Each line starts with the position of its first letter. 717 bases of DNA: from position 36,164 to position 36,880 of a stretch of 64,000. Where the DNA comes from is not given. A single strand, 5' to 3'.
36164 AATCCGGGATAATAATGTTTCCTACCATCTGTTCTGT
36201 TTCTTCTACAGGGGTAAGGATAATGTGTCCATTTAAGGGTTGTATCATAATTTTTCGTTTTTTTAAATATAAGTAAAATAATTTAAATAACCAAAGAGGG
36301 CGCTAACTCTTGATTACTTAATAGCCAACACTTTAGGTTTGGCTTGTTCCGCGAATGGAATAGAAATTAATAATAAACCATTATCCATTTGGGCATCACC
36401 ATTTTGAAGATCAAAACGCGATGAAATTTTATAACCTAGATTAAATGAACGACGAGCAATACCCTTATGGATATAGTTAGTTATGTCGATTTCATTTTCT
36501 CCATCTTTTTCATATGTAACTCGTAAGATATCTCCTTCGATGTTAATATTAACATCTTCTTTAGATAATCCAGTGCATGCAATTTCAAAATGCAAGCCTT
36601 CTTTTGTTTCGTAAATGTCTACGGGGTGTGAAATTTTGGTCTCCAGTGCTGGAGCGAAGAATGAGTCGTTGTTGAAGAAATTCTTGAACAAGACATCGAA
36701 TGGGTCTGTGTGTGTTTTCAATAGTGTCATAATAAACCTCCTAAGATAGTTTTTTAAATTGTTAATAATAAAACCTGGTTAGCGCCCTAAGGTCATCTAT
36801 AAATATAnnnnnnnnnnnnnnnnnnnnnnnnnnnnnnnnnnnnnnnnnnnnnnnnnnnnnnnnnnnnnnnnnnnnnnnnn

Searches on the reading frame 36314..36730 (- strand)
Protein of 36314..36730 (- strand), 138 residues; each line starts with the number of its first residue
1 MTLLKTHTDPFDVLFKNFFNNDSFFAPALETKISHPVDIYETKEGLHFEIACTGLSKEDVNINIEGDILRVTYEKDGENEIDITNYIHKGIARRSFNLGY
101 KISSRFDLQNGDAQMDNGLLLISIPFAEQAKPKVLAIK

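Call 11: find_related_loci(query=window:36314-36730:-, collection=viral_contigs, flank=4000)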
Query window:36314-36730:- (138 aa) in viral_contigs; peptide patterns used: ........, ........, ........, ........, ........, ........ (x = any residue, [..] = any of these).
26 stretches matched a pattern; 21 encode a relative of the query (tblastn E <= 1e-3); 21 distinct loci.
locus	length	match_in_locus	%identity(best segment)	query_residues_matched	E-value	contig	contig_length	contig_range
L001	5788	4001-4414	98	1-138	5e-91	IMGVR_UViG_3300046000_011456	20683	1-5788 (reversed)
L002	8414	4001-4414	91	1-138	1e-87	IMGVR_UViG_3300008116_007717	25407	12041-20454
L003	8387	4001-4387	68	10-138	5e-59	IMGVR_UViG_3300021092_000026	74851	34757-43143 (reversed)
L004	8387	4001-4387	68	10-138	5e-59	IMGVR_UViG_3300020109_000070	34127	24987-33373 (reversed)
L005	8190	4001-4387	68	10-138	5e-59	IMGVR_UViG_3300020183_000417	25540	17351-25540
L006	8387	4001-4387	69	10-138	9e-59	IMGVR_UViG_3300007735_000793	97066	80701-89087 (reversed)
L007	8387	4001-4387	68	10-138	5e-59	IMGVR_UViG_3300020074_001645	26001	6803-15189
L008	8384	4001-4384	68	10-138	3e-57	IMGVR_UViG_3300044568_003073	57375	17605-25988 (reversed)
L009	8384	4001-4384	68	10-138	3e-57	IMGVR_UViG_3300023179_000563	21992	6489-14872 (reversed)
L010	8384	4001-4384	68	10-138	3e-57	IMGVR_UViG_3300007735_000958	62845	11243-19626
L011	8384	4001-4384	68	10-138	3e-57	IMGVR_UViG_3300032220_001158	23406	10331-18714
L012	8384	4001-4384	68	10-138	3e-57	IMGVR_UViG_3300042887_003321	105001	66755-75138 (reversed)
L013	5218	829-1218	64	7-138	5e-56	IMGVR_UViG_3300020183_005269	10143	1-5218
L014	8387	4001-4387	67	9-138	9e-55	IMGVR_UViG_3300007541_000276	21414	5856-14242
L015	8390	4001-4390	63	9-138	3e-52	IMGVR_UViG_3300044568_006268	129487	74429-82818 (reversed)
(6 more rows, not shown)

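Call 17: find_related_loci(query=A1, collection=viral_contigs, flank=1500)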
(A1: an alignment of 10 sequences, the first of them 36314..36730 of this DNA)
Query A1 (138 aa) in viral_contigs; peptide patterns used: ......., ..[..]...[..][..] (x = any residue, [..] = any of these).
599 stretches matched a pattern (row limit reached: there are more); 574 encode a relative of the query (tblastn E <= 1e-3); the best 80 are kept; 80 distinct loci.
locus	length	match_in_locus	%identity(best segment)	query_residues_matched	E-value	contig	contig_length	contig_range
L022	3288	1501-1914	98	1-138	5e-91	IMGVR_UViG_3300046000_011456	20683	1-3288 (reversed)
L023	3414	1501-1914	91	1-138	2e-87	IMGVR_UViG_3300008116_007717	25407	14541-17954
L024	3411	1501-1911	64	5-138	6e-59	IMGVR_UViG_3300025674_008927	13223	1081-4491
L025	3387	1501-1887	68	10-138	9e-59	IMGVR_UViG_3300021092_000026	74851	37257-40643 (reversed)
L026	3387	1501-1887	68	10-138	9e-59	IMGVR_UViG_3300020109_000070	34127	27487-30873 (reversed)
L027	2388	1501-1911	65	1-138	8e-59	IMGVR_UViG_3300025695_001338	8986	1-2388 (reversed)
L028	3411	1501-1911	62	1-138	1e-58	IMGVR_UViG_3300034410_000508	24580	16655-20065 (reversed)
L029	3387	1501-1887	68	10-138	9e-59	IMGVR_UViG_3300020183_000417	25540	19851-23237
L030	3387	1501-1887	69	10-138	2e-58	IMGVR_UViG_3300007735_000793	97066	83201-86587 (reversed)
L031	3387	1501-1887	68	10-138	9e-59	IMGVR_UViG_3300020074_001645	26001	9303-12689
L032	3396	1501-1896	66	10-138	9e-58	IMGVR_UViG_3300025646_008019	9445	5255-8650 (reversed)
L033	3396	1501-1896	66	10-138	9e-58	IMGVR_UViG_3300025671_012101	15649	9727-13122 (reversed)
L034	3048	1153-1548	65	10-138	1e-57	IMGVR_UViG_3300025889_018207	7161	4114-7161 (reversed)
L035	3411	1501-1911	64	1-138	3e-57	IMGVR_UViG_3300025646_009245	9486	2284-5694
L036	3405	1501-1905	63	7-138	9e-57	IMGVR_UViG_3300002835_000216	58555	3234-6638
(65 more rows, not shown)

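Call 18: find_related_loci(query=A1, collection=genome_contigs, flank=1500)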
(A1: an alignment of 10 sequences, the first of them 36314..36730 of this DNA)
Query A1 (138 aa) in genome_contigs; peptide patterns used: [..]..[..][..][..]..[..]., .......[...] (x = any residue, [..] = any of these).
28 stretches matched a pattern, but none encodes a relative of the query by tblastn (E <= 1e-3).

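Call 33: search_protein_families(library=pfam, proteins=[window:36314-36730:-])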
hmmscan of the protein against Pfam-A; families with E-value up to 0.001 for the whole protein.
window:36314-36730:- (138 aa): 1 family
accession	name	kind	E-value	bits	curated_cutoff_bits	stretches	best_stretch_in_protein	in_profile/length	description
PF00011.27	HSP20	-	9.1e-12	45.4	20.8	1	38-133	1-95/102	Hsp20/alpha crystallin family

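Call 39: search_dna_similar(query=window:36314-36730:-, collection=phages, mode=protein, max_rows=40, max_evalue=0.001)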
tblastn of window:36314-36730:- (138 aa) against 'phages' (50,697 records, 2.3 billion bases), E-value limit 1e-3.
Records with a match: 186; places in all: 186; records where one place covers at least 80% of the query: 15.
Best place of each record, by identity: <60% 186.
By first word of the organism name: Synechococcus 139; Cyanophage 21; Prochlorococcus 14; Methylophilales 4; Pelagibacter 3; Wolbachia 3; Sinorhizobium 1; Pseudomonas 1.
By host as written in the record: Synechococcus 75; Synechococcus sp. 20; Synechococcus sp. WH7803 14; Synechococcus sp. MW02 11; Synechococcus sp. WH8102 7; - 6; Synechococcus sp. WH 7803 6; Methylophilales_sp._H5P1 4; and 25 more.
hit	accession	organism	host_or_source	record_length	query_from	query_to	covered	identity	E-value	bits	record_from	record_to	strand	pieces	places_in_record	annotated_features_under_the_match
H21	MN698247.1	Pelagibacter phage HTVC115P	Candidatus Pelagibacter sp. HTCC7211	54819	9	138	94%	30.1%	2e-7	54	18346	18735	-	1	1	Hsp20 family protein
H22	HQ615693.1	Synechococcus phage S-CRM01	Synechococcus sp. LC16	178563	36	138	75%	35.8%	4e-8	56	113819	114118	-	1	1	small heat shock protein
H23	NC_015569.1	Synechococcus phage S-CRM01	Synechococcus sp. LC16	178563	36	138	75%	35.8%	4e-8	56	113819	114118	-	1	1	Hsp20 heat shock protein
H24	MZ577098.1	Methylophilales phage Melnitz-3 EXVC039M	Methylophilales_sp._H5P1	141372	7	124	86%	29.5%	6e-4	44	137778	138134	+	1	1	Hsp20/alpha crystallin family protein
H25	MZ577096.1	Methylophilales phage Melnitz-2 EXVC040M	Methylophilales_sp._H5P1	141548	7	124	86%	29.5%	6e-4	44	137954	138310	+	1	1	Hsp20/alpha crystallin family protein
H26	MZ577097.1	Methylophilales phage Melnitz EXVC044M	Methylophilales_sp._H5P1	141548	7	124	86%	29.5%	6e-4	44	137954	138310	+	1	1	Hsp20/alpha crystallin family protein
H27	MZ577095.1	Methylophilales phage Melnitz-1 EXVC043M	Methylophilales_sp._H5P1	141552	7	124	86%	29.5%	6e-4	44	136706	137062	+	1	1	Small heat shock protein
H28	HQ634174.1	Prochlorococcus phage MED4-213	Prochlorococcus MED4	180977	11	124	83%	30.5%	7e-4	44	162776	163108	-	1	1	heat-shock protein IbpA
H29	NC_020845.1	Prochlorococcus phage MED4-213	Prochlorococcus MED4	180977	11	124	83%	30.5%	7e-4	44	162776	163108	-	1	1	Hsp20 heat shock protein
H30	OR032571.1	Synechococcus phage DSL-LC02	Synechococcus sp.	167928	25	137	82%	30.8%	2e-6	51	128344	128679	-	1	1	heat-shock protein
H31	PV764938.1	Sinorhizobium phage Phosso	Sinohrizobium meliloti NRRL L-50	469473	22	137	84%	29.7%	8e-4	44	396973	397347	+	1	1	small heat shock protein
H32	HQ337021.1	Prochlorococcus phage P-SSM3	Prochlorococcus marinus NATL2A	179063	39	137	72%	33.7%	3e-7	54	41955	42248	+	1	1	heat shock protein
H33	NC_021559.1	Prochlorococcus phage P-SSM3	Prochlorococcus marinus NATL2A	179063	39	137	72%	33.7%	3e-7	54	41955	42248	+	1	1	Hsp20 heat shock protein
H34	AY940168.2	Prochlorococcus phage P-SSM4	Prochlorococcus sp. NATL2A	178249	39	137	72%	33.7%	5e-7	53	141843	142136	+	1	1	hsp20: heat shock protein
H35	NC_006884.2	Prochlorococcus phage P-SSM4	Prochlorococcus sp. NATL2A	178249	39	137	72%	33.7%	5e-7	53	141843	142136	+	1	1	hsp20: Hsp20 heat shock protein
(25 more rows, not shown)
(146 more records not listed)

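Call 40: get_annotated_region(hit=H34, flank=600)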
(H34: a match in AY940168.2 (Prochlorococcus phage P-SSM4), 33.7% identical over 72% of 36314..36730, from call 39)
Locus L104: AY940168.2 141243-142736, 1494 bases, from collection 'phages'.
description: Prochlorococcus phage P-SSM4, complete genome.
organism: Prochlorococcus phage P-SSM4 (NCBI taxid 268747)
taxonomy: Viruses; Duplodnaviria; Heunggongvirae; Uroviricota; Caudoviricetes; Kyanoviridae; Ronodorvirus; Ronodorvirus ssm4
host: Prochlorococcus sp. NATL2A; source: -; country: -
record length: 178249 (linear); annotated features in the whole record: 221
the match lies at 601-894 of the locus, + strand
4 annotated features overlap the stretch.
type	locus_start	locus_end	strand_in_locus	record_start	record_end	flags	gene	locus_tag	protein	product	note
CDS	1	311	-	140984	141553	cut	-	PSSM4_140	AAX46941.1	hypothetical protein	T4-GC: 237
CDS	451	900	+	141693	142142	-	hsp20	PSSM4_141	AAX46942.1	heat shock protein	T4-GC: 170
CDS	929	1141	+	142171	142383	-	-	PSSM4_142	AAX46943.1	Rnf-Nqr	T4-GC: 416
CDS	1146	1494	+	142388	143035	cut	purM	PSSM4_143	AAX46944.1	phosphoribosylaminoimidazole synthetase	T4-GC: 171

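Call 41: get_annotated_region(hit=H22, flank=600)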
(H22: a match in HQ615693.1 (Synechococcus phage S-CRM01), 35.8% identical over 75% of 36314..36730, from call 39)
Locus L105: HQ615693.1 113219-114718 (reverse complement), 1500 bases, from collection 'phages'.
description: Synechococcus phage S-CRM01, complete genome.
organism: Synechococcus phage S-CRM01 (NCBI taxid 1026955)
taxonomy: Viruses; Duplodnaviria; Heunggongvirae; Uroviricota; Caudoviricetes; Kyanoviridae
host: Synechococcus sp. LC16; source: Copco Reservoir, Klamath River; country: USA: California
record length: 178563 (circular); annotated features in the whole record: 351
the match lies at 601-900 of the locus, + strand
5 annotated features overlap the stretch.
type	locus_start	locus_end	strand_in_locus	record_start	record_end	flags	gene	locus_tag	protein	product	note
CDS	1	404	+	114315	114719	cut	regA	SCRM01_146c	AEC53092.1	RegA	g146; T4-like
CDS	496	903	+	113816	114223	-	-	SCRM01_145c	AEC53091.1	small heat shock protein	-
regulatory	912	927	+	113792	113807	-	-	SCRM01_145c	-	terminator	Rho independent terminator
CDS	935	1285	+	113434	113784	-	-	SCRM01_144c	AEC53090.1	hypothetical protein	g144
CDS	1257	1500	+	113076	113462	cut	-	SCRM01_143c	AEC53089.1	hypothetical cyanophage protein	g143; T4-like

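Call 42: get_annotated_region(hit=H21, flank=600)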
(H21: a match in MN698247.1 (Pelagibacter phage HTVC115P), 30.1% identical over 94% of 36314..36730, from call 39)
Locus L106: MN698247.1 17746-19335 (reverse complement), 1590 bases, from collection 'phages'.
description: Pelagibacter phage HTVC115P, complete genome.
organism: Pelagibacter phage HTVC115P (NCBI taxid 2686463)
taxonomy: Viruses; Duplodnaviria; Heunggongvirae; Uroviricota; Caudoviricetes
host: Candidatus Pelagibacter sp. HTCC7211; source: seawater; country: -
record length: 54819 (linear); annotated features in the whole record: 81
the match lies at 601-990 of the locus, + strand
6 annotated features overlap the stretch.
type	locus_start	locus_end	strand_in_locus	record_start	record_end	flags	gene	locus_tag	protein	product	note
CDS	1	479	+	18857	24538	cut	-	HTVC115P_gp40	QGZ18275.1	hypothetical protein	-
CDS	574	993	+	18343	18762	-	-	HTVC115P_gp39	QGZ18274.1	Hsp20 family protein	-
CDS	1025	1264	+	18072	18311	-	-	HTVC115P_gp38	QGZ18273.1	hypothetical protein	-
CDS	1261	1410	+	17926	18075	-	-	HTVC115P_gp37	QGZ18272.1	hypothetical protein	-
CDS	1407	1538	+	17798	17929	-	-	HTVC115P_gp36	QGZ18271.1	hypothetical protein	-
CDS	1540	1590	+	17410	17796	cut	-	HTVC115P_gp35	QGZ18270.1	hypothetical protein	-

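Call 43: get_annotated_region(hit=H24, flank=600)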
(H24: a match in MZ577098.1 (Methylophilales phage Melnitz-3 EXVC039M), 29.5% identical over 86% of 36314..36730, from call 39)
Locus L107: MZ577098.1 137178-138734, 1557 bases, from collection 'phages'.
description: Methylophilales phage Melnitz-3 EXVC039M, complete genome.
organism: Methylophilales phage Melnitz-3 EXVC039M (NCBI taxid 2832341)
taxonomy: Viruses; Duplodnaviria; Heunggongvirae; Uroviricota; Caudoviricetes; Kyanoviridae
host: Methylophilales_sp._H5P1; source: -; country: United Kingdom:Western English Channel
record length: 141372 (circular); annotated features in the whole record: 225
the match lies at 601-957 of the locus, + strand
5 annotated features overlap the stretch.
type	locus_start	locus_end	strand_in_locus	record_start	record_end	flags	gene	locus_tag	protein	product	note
CDS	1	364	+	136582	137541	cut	-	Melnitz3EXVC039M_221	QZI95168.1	hypothetical protein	LGT_TIGR03299 phage/plasmid like protein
CDS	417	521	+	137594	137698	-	-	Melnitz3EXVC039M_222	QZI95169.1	hypothetical protein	-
CDS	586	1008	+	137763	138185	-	-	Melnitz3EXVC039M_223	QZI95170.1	Hsp20/alpha crystallin family protein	-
CDS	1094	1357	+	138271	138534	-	-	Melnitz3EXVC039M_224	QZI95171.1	hypothetical protein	-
CDS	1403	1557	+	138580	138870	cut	-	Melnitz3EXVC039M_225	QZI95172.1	protein of unknown function DUF3310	-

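Call 70: find_encoding_contigs(protein=window:36314-36730:-, flank=3000, max_places=10)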
Protein window:36314-36730:- (138 aa): 6 contigs read that carry it; 5 places shown.
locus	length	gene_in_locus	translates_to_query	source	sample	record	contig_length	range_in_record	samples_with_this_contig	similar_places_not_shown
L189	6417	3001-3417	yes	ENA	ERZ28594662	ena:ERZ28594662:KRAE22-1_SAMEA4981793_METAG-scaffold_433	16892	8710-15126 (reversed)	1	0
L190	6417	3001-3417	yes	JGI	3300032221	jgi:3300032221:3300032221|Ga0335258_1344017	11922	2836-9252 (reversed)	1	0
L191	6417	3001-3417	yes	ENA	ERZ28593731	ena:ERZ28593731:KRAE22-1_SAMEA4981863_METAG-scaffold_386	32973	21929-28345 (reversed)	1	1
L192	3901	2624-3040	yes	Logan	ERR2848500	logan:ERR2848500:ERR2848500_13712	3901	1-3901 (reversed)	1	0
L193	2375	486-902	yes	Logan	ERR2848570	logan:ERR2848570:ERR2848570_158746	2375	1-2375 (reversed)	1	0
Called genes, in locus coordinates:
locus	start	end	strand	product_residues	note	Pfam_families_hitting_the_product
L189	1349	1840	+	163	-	-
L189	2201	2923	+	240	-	-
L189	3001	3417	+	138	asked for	PF00011:HSP20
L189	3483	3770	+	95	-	PF00166:Cpn10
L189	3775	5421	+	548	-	PF00118:Cpn60_TCP1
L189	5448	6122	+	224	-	PF13640:2OG-FeII_Oxy_3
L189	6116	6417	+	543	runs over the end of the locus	PF02543:Carbam_trans_N, PF16861:Carbam_trans_C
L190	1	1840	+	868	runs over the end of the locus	PF03104:DNA_pol_B_exo1, PF00136:DNA_pol_B, PF20286:divDNApol (faint)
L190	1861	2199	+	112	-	-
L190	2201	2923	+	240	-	-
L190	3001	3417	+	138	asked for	PF00011:HSP20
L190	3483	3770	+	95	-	PF00166:Cpn10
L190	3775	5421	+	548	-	PF00118:Cpn60_TCP1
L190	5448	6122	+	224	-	PF13640:2OG-FeII_Oxy_3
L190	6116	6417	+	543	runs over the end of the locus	PF02543:Carbam_trans_N, PF16861:Carbam_trans_C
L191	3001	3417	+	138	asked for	PF00011:HSP20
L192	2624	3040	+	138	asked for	PF00011:HSP20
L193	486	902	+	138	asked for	PF00011:HSP20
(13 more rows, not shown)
